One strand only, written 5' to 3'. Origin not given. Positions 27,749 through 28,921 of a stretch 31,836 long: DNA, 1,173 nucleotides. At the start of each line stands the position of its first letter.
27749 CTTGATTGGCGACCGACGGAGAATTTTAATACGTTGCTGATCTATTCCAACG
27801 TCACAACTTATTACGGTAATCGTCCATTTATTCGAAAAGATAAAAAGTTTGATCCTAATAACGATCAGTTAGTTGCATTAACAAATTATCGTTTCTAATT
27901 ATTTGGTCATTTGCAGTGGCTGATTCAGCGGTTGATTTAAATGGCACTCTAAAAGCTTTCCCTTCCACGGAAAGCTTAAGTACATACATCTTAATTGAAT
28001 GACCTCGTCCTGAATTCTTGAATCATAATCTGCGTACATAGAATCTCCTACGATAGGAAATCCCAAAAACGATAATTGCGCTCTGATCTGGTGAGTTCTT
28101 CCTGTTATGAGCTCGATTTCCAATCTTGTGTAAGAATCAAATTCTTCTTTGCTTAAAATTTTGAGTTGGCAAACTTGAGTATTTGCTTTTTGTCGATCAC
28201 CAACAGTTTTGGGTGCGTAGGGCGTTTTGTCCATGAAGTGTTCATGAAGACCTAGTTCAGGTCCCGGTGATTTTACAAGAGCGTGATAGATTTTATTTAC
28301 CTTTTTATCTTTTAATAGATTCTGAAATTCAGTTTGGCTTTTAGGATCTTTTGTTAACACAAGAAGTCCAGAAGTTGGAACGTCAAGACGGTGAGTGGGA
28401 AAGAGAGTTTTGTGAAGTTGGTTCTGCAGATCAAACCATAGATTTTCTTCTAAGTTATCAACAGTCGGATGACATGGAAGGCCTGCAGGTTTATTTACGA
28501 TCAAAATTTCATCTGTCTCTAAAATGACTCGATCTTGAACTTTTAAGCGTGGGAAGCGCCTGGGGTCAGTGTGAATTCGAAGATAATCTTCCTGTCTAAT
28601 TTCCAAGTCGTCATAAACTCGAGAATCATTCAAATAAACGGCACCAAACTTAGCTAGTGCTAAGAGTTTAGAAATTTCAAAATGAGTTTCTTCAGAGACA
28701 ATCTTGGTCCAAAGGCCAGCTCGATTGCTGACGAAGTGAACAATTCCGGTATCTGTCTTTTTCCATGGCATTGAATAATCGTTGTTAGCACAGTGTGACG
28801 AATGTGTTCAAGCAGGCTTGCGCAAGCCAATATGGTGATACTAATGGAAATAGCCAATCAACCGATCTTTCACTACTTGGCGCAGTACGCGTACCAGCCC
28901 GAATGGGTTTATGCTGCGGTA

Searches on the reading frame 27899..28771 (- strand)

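Call 11: search_protein_families(library=pfam, proteins=[window:27899-28771:-])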
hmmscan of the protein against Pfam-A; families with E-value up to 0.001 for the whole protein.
window:27899-28771:- (290 aa): 1 family
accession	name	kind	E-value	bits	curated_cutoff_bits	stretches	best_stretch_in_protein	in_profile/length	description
PF00849.27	PseudoU_synth_2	-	1.6e-32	113.3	26.8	1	89-234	2-151/152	RNA pseudouridylate synthase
